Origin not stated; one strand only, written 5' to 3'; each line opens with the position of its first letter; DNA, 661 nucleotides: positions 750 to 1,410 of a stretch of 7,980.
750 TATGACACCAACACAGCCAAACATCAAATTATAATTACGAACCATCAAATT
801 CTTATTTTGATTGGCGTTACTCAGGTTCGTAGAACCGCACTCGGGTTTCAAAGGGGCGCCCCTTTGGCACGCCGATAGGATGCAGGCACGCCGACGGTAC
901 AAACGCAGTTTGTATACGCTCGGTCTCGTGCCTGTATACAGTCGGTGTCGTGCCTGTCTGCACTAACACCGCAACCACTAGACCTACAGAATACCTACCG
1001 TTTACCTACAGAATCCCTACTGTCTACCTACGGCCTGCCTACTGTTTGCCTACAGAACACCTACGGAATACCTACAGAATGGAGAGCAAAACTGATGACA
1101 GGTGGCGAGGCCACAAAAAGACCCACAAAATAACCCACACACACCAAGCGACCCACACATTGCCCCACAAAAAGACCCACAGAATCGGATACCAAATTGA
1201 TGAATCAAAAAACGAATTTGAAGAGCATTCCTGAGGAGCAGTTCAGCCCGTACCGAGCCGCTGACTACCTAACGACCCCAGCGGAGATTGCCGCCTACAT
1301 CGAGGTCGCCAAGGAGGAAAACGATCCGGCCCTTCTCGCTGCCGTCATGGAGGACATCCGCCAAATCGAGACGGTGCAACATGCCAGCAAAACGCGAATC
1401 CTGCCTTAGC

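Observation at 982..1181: Nine phased 11-bp iterons plus a CCCACA array are present in element 1 only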

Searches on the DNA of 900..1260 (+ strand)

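Call 6: search_dna_similar(query=window:900-1260:+, collection=plasmids, mode=distant, max_rows=40)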
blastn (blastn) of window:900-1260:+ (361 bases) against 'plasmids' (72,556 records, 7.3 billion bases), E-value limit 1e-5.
Records with a match: 29; places in all: 34; records where one place covers at least 80% of the query: 12.
Best place of each record, by identity: >=99% 2; 95-99% 6; 90-95% 8; 80-90% 8; 60-80% 5.
By first word of the organism name: Aeromonas 27; Klebsiella 1; uncultured 1.
By predicted mobility (MOB-suite, as given by PLSDB): non-mobilizable 25; mobilizable 4.
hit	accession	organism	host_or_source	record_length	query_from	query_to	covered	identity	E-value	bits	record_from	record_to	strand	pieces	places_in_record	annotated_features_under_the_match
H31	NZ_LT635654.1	Aeromonas caviae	-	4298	1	361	100%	97.2%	5e-170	604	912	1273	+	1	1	hypothetical protein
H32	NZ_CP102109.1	Aeromonas veronii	-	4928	1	361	100%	96.0%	9e-173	613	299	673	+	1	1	hypothetical protein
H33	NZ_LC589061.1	Klebsiella quasipneumoniae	-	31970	1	347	96%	81.5%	7e-92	343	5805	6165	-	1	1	hypothetical protein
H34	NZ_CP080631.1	Aeromonas veronii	Homo sapiens,feces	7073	1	347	89%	80.8%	5e-49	306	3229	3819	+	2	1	hypothetical protein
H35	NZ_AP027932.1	Aeromonas dhakensis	-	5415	1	347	89%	79.5%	4e-44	285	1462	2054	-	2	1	hypothetical protein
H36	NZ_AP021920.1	Aeromonas sp. WP2-W18-CRE-05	-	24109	1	339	84%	83.9%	6e-55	325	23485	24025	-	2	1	none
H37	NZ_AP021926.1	Aeromonas sp. WP2-W18-CRE-05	-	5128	1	347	83%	84.8%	9e-59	329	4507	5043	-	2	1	hypothetical protein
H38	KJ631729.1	uncultured bacterium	-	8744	1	347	83%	83.8%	6e-55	316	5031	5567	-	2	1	none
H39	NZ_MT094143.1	Aeromonas sp.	-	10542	1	347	83%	83.8%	6e-55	316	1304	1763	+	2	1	hypothetical protein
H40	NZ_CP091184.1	Aeromonas caviae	-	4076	1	347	89%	75.4%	2e-30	245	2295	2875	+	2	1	hypothetical protein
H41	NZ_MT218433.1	Aeromonas hydrophila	-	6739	1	347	89%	75.4%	2e-30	245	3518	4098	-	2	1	hypothetical protein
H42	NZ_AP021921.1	Aeromonas sp. WP2-W18-CRE-05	-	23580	1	339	71%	92.3%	1e-69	374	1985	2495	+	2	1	none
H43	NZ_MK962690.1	Aeromonas hydrophila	-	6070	21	347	77%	83.7%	9e-59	293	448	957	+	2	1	hypothetical protein (x2)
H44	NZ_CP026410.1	Aeromonas sp. ASNIH2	-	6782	12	347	86%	73.7%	2e-30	212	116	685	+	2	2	hypothetical protein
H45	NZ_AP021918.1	Aeromonas sp. WP2-W18-CRE-05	-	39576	1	339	68%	89.6%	5e-56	329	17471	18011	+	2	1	none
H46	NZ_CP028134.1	Aeromonas veronii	Discus,bacteria,spleen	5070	150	347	55%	71.5%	2e-17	97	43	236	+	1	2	hypothetical protein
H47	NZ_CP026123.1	Aeromonas sp. ASNIH5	-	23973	1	61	17%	100.0%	8e-22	111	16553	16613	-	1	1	none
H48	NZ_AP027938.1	Aeromonas veronii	Channa striata,intestinal contents of ...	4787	1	61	17%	100.0%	8e-22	111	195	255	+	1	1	none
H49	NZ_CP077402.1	Aeromonas sp. FDAARGOS 1410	-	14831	1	60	17%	96.7%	1e-18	100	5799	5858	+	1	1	none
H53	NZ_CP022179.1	Aeromonas salmonicida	Atlantic salmon,The RAS Atlantic Salmon ...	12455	12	61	14%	92.0%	2e-10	73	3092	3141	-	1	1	none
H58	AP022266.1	Aeromonas veronii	-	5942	21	61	11%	95.1%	3e-8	66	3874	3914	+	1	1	none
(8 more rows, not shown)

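Call 8: get_annotated_region(hit=H31, flank=2500)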
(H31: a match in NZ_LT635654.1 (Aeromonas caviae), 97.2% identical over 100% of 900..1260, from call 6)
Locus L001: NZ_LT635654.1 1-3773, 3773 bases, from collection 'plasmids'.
description: Aeromonas caviae strain 9716_6_60 plasmid 9716_6_60, complete sequence
organism: Aeromonas caviae (NCBI taxid 648)
taxonomy: Bacteria; Pseudomonadota; Gammaproteobacteria; Aeromonadales; Aeromonadaceae; Aeromonas; Aeromonas caviae
host: -; source: -; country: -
typing (MOB-suite, as given by PLSDB): non-mobilizable; replicon rep_cluster_2022
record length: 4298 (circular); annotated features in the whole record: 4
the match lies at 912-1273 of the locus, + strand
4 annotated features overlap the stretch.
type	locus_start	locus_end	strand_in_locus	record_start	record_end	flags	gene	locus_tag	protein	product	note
CDS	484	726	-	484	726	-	-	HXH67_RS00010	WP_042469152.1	hypothetical protein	-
CDS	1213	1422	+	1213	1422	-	-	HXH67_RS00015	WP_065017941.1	hypothetical protein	-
CDS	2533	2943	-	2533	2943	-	-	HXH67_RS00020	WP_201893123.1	type II toxin-antitoxin system HicB family antitoxin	-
CDS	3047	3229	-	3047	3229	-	-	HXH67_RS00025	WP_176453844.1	type II toxin-antitoxin system HicA family toxin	-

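Call 9: get_annotated_region(hit=H34, flank=3500)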
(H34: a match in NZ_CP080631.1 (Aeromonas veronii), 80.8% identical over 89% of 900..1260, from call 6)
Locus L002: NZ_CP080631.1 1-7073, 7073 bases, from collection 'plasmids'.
description: Aeromonas veronii strain A29V plasmid pAV7K, complete sequence
organism: Aeromonas veronii (NCBI taxid 654)
taxonomy: Bacteria; Pseudomonadota; Gammaproteobacteria; Aeromonadales; Aeromonadaceae; Aeromonas; Aeromonas veronii
host: -; source: Homo sapiens,feces; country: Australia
typing (MOB-suite, as given by PLSDB): non-mobilizable; replicon rep_cluster_2022
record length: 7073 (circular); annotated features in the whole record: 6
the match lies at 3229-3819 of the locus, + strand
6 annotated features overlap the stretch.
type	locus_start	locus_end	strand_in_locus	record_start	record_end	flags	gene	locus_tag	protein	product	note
CDS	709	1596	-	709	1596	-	-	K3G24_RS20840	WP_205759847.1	hypothetical protein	-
CDS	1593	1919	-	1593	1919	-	-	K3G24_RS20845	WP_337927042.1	helix-turn-helix domain-containing protein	-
CDS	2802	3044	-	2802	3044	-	-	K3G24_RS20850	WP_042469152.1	hypothetical protein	-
CDS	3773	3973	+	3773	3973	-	-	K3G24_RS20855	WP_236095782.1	hypothetical protein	-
CDS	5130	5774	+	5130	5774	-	-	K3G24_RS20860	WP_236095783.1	ParA family protein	-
CDS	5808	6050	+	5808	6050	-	-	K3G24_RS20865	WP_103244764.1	molecular chaperone GroEL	-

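Call 10: get_annotated_region(hit=H33, flank=3000)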
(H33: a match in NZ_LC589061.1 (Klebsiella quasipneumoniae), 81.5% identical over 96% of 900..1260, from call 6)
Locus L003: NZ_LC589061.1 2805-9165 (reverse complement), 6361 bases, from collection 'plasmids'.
description: Klebsiella quasipneumoniae subsp. quasipneumoniae strain mS1O1 plasmid pmS1O1-GES24, complete sequence
organism: Klebsiella quasipneumoniae (NCBI taxid 1667327)
taxonomy: Bacteria; Pseudomonadota; Gammaproteobacteria; Enterobacterales; Enterobacteriaceae; Klebsiella; Klebsiella quasipneumoniae
host: -; source: -; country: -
typing (MOB-suite, as given by PLSDB): non-mobilizable; replicon rep_cluster_2022,rep_cluster_2373
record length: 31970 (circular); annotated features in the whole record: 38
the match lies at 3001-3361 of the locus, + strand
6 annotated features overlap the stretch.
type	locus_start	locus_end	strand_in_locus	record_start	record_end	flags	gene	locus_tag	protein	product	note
CDS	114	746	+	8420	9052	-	-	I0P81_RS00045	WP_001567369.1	hypothetical protein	-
CDS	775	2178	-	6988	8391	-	-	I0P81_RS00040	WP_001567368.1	ISNCY-like element ISKpn21 family transposase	GO:0006313 - DNA transposition [Evidence IEA]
CDS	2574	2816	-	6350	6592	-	-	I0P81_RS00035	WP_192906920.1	plasmid replication protein RepB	-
CDS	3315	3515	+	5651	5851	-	-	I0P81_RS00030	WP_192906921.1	hypothetical protein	-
CDS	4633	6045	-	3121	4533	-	-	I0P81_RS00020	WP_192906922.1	SAM-dependent methyltransferase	-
CDS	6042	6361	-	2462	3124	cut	-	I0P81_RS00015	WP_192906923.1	restriction endonuclease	-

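Call 23: get_annotated_region(hit=H32, flank=5000)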
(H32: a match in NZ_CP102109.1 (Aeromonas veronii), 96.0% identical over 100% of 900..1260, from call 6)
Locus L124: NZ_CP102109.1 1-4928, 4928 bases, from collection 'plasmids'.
description: Aeromonas veronii strain GD21SC2322TT plasmid pHN21SC2322-1, complete sequence
organism: Aeromonas veronii (NCBI taxid 654)
taxonomy: Bacteria; Pseudomonadota; Gammaproteobacteria; Aeromonadales; Aeromonadaceae; Aeromonas; Aeromonas veronii
host: -; source: -; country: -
typing (MOB-suite, as given by PLSDB): non-mobilizable; replicon rep_cluster_2022
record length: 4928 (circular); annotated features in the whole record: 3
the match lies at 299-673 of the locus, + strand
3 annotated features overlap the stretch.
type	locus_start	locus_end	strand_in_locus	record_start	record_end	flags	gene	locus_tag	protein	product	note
CDS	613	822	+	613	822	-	-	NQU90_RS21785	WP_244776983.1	hypothetical protein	-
CDS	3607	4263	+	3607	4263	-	-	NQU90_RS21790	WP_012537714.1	quinolone resistance pentapeptide repeat protein QnrS2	-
predicted_resistance_gene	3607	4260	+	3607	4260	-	qnrS2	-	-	quinolone resistance pentapeptide repeat protein QnrS2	predicted by amrfinderplus; class QUINOLONE; identity 100.0%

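Call 24: get_annotated_region(hit=H35, flank=5500)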
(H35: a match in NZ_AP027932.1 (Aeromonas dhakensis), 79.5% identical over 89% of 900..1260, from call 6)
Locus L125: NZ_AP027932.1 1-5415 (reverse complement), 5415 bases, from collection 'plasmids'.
description: Aeromonas dhakensis strain VA6 plasmid pVA6, complete sequence
organism: Aeromonas dhakensis (NCBI taxid 196024)
taxonomy: Bacteria; Pseudomonadota; Gammaproteobacteria; Aeromonadales; Aeromonadaceae; Aeromonas; Aeromonas dhakensis
host: -; source: -; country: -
typing (MOB-suite, as given by PLSDB): non-mobilizable; replicon rep_cluster_2022
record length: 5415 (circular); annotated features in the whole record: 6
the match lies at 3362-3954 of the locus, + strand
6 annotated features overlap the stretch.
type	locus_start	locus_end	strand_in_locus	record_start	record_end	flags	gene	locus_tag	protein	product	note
CDS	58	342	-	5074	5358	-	-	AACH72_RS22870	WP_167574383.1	type II toxin-antitoxin system RelE/ParE family toxin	GO:0030541 - plasmid partitioning [Evidence IEA]; GO:0051290 - protein heterotetramerization [Evidence IEA]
CDS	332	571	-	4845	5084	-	-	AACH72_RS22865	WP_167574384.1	CopG family ribbon-helix-helix protein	-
CDS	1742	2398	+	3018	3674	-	-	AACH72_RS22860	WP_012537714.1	quinolone resistance pentapeptide repeat protein QnrS2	-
predicted_resistance_gene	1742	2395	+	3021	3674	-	qnrS2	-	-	quinolone resistance pentapeptide repeat protein QnrS2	predicted by amrfinderplus; class QUINOLONE; identity 100.0%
CDS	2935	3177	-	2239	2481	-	-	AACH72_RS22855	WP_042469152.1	hypothetical protein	-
CDS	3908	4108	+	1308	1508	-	-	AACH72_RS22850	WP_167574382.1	hypothetical protein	-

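Call 25: get_annotated_region(hit=H37, flank=5200)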
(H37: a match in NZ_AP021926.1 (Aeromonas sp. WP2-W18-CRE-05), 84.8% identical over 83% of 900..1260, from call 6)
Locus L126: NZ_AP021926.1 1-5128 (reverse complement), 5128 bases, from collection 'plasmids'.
description: Aeromonas sp. WP2-W18-CRE-05 plasmid pWP2-W18-CRE-05_9, complete sequence
organism: Aeromonas sp. WP2-W18-CRE-05 (NCBI taxid 2675707)
taxonomy: Bacteria; Pseudomonadota; Gammaproteobacteria; Aeromonadales; Aeromonadaceae; Aeromonas; Aeromonas sp. WP2-W18-CRE-05
host: -; source: -; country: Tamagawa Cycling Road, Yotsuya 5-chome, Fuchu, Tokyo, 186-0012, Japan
typing (MOB-suite, as given by PLSDB): non-mobilizable; replicon rep_cluster_2022
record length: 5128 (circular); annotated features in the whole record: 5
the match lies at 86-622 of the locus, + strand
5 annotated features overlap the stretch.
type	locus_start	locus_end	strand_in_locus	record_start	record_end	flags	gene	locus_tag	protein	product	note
CDS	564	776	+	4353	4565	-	-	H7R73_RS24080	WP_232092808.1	hypothetical protein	-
CDS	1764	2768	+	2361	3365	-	-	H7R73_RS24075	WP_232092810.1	DNA adenine methylase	-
CDS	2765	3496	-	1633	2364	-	-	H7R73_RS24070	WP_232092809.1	hypothetical protein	-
CDS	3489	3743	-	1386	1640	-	-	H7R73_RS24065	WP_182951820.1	helix-turn-helix transcriptional regulator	-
CDS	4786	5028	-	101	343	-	-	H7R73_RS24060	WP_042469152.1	hypothetical protein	-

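Call 26: get_annotated_region(hit=H40, flank=4100)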
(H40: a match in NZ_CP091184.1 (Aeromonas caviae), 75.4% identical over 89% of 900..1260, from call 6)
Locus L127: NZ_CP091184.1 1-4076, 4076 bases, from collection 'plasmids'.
description: Aeromonas caviae strain SCLZS52 plasmid p8_SCLZS52, complete sequence
organism: Aeromonas caviae (NCBI taxid 648)
taxonomy: Bacteria; Pseudomonadota; Gammaproteobacteria; Aeromonadales; Aeromonadaceae; Aeromonas; Aeromonas caviae
host: -; source: -; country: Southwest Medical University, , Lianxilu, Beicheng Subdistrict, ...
typing (MOB-suite, as given by PLSDB): non-mobilizable; replicon rep_cluster_2022
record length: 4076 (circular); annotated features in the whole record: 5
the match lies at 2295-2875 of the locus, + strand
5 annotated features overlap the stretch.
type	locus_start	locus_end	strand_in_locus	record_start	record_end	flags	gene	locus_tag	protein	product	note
CDS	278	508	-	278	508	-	-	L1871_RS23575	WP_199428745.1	AbrB/MazE/SpoVT family DNA-binding domain-containing protein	-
CDS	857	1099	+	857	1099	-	-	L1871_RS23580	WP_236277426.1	helix-turn-helix domain-containing protein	-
CDS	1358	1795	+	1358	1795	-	-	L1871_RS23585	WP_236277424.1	ProQ/FINO family protein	-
CDS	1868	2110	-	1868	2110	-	-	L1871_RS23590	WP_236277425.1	plasmid replication protein RepB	-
CDS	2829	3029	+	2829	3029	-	-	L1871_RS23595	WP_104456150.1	hypothetical protein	-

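Call 27: get_annotated_region(hit=H43, flank=6100)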
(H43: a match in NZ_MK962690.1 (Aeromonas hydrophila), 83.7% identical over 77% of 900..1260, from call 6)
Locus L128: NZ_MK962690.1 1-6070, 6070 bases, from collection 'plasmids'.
description: Aeromonas hydrophila strain RO13 plasmid pAerX, complete sequence
organism: Aeromonas hydrophila (NCBI taxid 644)
taxonomy: Bacteria; Pseudomonadota; Gammaproteobacteria; Aeromonadales; Aeromonadaceae; Aeromonas; Aeromonas hydrophila
host: -; source: -; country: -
typing (MOB-suite, as given by PLSDB): non-mobilizable; replicon rep_cluster_2022
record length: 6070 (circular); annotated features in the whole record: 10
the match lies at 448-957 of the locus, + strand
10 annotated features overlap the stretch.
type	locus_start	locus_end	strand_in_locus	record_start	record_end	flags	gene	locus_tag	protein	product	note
CDS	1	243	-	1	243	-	-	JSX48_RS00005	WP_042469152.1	hypothetical protein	-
CDS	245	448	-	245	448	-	-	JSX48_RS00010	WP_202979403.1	hypothetical protein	-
CDS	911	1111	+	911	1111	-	-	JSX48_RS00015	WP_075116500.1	hypothetical protein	-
CDS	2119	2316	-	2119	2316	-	-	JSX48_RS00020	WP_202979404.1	plasmid partition protein ParG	-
CDS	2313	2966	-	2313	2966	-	parA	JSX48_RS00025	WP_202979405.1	ParA family partition ATPase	-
CDS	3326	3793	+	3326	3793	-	-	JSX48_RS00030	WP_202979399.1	helix-turn-helix domain-containing protein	-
CDS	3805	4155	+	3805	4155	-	-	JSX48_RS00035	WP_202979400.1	type II toxin-antitoxin system RelE/ParE family toxin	-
CDS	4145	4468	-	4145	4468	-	-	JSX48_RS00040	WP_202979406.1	helix-turn-helix transcriptional regulator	-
CDS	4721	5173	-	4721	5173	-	-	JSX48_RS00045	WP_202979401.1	helix-turn-helix transcriptional regulator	-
CDS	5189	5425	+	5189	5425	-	-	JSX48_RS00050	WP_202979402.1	hypothetical protein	-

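Call 30: get_annotated_region(hit=H38, flank=8800)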
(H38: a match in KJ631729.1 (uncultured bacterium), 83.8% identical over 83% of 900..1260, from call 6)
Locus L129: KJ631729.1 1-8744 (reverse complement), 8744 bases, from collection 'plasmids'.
description: Uncultured bacterium plasmid pEMB1 clone EMB-A1, complete sequence
organism: uncultured bacterium (NCBI taxid 77133)
taxonomy: Bacteria; ; ; ; ; ; uncultured bacterium
host: -; source: -; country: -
typing (MOB-suite, as given by PLSDB): non-mobilizable; replicon rep_cluster_2022
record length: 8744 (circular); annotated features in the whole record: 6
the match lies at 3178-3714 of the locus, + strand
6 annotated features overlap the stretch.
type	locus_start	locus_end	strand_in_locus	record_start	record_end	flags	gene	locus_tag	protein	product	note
CDS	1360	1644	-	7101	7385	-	parE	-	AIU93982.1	toxin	-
CDS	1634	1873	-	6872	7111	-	parD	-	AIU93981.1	antitoxin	-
CDS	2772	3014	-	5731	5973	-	repB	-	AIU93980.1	Plasmid replication protein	-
CDS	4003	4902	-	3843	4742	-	bla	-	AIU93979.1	beta-lactamase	-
CDS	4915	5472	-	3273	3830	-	tnpR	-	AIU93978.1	DNA invertase/ resolvase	-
CDS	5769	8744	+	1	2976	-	tnpA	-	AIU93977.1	Transposase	-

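Call 31: get_annotated_region(hit=H39, flank=10000)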
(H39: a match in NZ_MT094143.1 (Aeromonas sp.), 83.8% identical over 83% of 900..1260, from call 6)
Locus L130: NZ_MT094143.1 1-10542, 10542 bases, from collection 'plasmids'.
description: Aeromonas sp. strain ZO2 plasmid pAerXV, complete sequence
organism: Aeromonas sp. (NCBI taxid 647)
taxonomy: Bacteria; Pseudomonadota; Gammaproteobacteria; Aeromonadales; Aeromonadaceae; Aeromonas; Aeromonas sp.
host: -; source: -; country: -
typing (MOB-suite, as given by PLSDB): mobilizable; replicon rep_cluster_2022; relaxase MOBP
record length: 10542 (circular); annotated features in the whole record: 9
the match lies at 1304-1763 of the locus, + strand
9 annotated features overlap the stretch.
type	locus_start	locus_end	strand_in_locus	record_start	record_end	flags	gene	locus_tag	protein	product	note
CDS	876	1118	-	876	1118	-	-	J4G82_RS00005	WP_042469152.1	hypothetical protein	-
CDS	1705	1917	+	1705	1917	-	-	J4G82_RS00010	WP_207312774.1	hypothetical protein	-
CDS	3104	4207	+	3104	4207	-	-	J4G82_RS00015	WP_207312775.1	right-handed parallel beta-helix repeat-containing protein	-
CDS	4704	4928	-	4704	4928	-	-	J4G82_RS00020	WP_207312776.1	MbeD family mobilization/exclusion protein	-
CDS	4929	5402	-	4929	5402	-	-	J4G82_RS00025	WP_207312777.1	MbeB family mobilization protein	-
CDS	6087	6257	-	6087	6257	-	-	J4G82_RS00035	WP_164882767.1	hypothetical protein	-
CDS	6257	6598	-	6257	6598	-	-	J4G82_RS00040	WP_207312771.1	MobC family plasmid mobilization relaxosome protein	-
CDS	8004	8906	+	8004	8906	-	-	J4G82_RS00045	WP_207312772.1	site-specific DNA-methyltransferase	GO:0009307 - DNA restriction-modification system [Evidence IEA]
CDS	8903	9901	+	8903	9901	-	-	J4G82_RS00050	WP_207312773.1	XcyI family restriction endonuclease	GO:0009307 - DNA restriction-modification system [Evidence IEA]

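Call 32: get_annotated_region(hit=H41, flank=6800)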
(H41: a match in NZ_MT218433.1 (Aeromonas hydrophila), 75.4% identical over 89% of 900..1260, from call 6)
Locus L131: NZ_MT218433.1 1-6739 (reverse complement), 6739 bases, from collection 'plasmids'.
description: Aeromonas hydrophila strain W39 plasmid pAhW39, complete sequence
organism: Aeromonas hydrophila (NCBI taxid 644)
taxonomy: Bacteria; Pseudomonadota; Gammaproteobacteria; Aeromonadales; Aeromonadaceae; Aeromonas; Aeromonas hydrophila
host: -; source: -; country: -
typing (MOB-suite, as given by PLSDB): non-mobilizable; replicon rep_cluster_2022
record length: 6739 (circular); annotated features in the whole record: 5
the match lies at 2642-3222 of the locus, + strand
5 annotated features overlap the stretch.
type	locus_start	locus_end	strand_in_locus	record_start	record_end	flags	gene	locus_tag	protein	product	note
CDS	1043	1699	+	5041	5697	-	-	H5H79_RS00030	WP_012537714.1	quinolone resistance pentapeptide repeat protein QnrS2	-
predicted_resistance_gene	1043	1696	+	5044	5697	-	qnrS2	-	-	quinolone resistance pentapeptide repeat protein QnrS2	predicted by amrfinderplus; class QUINOLONE; identity 100.0%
CDS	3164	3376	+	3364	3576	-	-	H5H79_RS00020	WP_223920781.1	hypothetical protein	-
CDS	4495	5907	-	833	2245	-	-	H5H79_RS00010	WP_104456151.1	type I restriction-modification system subunit M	-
CDS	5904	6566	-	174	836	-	-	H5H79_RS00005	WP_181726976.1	restriction endonuclease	-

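Call 33: get_annotated_region(hit=H44, flank=6800)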
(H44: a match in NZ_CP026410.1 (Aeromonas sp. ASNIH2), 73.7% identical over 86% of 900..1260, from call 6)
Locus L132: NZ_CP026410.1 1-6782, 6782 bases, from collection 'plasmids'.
description: Aeromonas sp. ASNIH2 plasmid pAER-e58e, complete sequence
organism: Aeromonas sp. ASNIH2 (NCBI taxid 1636607)
taxonomy: Bacteria; Pseudomonadota; Gammaproteobacteria; Aeromonadales; Aeromonadaceae; Aeromonas; Aeromonas sp. ASNIH2
host: -; source: -; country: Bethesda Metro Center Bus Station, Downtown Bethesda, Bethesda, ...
typing (MOB-suite, as given by PLSDB): non-mobilizable; replicon rep_cluster_2022
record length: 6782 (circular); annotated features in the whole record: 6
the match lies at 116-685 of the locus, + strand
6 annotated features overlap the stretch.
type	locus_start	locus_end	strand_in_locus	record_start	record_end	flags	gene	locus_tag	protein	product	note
CDS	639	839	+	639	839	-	-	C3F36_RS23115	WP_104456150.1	hypothetical protein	-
CDS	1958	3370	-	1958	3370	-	-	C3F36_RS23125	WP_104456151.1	type I restriction-modification system subunit M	-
CDS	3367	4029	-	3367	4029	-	-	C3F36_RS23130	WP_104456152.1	restriction endonuclease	-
CDS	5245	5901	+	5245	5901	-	-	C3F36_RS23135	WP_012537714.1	quinolone resistance pentapeptide repeat protein QnrS2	-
predicted_resistance_gene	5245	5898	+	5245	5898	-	qnrS2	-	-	quinolone resistance pentapeptide repeat protein QnrS2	predicted by amrfinderplus; class QUINOLONE; identity 100.0%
CDS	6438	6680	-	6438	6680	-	-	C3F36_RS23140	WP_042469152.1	hypothetical protein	-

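Call 34: get_annotated_region(hit=H46, flank=5100)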
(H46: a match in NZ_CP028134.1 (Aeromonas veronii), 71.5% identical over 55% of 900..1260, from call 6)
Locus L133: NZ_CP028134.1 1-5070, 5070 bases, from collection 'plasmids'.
description: Aeromonas veronii strain 17ISAe plasmid p17ISAe, complete sequence
organism: Aeromonas veronii (NCBI taxid 654)
taxonomy: Bacteria; Pseudomonadota; Gammaproteobacteria; Aeromonadales; Aeromonadaceae; Aeromonas; Aeromonas veronii
host: -; source: Discus,bacteria,spleen; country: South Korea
typing (MOB-suite, as given by PLSDB): non-mobilizable; replicon rep_cluster_2022
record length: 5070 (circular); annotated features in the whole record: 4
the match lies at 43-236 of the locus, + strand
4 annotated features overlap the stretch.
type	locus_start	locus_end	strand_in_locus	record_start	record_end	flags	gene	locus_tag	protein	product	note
CDS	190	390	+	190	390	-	-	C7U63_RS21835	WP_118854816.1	hypothetical protein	-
CDS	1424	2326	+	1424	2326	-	-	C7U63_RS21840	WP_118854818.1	site-specific DNA-methyltransferase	GO:0009307 - DNA restriction-modification system [Evidence IEA]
CDS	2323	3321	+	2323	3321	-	-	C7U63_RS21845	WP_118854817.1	XcyI family restriction endonuclease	GO:0009307 - DNA restriction-modification system [Evidence IEA]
CDS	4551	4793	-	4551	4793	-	-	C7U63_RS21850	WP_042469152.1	hypothetical protein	-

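Call 40: get_annotated_region(hit=H48, flank=4800)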
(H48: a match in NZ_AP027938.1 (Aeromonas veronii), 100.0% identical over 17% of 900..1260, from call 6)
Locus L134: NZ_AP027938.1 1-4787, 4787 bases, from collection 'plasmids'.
description: Aeromonas veronii strain VA60 plasmid pVA60, complete sequence
organism: Aeromonas veronii (NCBI taxid 654)
taxonomy: Bacteria; Pseudomonadota; Gammaproteobacteria; Aeromonadales; Aeromonadaceae; Aeromonas; Aeromonas veronii
host: -; source: Channa striata,intestinal contents of fish; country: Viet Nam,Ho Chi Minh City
typing (MOB-suite, as given by PLSDB): non-mobilizable; replicon rep_cluster_2022
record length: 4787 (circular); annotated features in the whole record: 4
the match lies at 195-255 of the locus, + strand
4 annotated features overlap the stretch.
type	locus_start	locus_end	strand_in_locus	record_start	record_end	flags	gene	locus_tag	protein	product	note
CDS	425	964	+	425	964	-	-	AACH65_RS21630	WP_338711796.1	hypothetical protein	-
CDS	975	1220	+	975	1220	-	-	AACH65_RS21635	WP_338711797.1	hypothetical protein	-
CDS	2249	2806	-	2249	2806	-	-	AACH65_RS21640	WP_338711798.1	hypothetical protein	-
CDS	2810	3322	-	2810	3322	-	-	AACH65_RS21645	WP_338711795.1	hypothetical protein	-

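Call 41: get_annotated_region(hit=H58, flank=6000)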
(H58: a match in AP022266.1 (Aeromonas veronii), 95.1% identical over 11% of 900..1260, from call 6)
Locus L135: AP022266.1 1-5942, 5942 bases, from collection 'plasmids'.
description: Aeromonas veronii plasmid pWP8-S18-ESBL-11_2 DNA, complete genome, strain: WP8-S18-ESBL-11
organism: Aeromonas veronii (NCBI taxid 654)
taxonomy: Bacteria; Pseudomonadota; Gammaproteobacteria; Aeromonadales; Aeromonadaceae; Aeromonas; Aeromonas veronii
host: -; source: -; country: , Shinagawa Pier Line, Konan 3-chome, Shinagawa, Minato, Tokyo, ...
typing (MOB-suite, as given by PLSDB): non-mobilizable; replicon rep_cluster_2022
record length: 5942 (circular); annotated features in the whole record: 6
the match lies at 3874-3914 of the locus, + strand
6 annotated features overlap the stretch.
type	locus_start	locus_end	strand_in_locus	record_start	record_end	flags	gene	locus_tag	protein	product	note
CDS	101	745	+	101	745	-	-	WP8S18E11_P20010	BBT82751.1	chromosome partitioning protein ParA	-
CDS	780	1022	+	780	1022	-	-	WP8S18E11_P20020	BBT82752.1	hypothetical protein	-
CDS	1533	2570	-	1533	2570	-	-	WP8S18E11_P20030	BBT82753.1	hypothetical protein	-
CDS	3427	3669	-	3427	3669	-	-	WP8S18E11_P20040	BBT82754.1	hypothetical protein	-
CDS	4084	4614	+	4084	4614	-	-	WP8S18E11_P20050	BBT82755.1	hypothetical protein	-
CDS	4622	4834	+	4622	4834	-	-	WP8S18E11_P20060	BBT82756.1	hypothetical protein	-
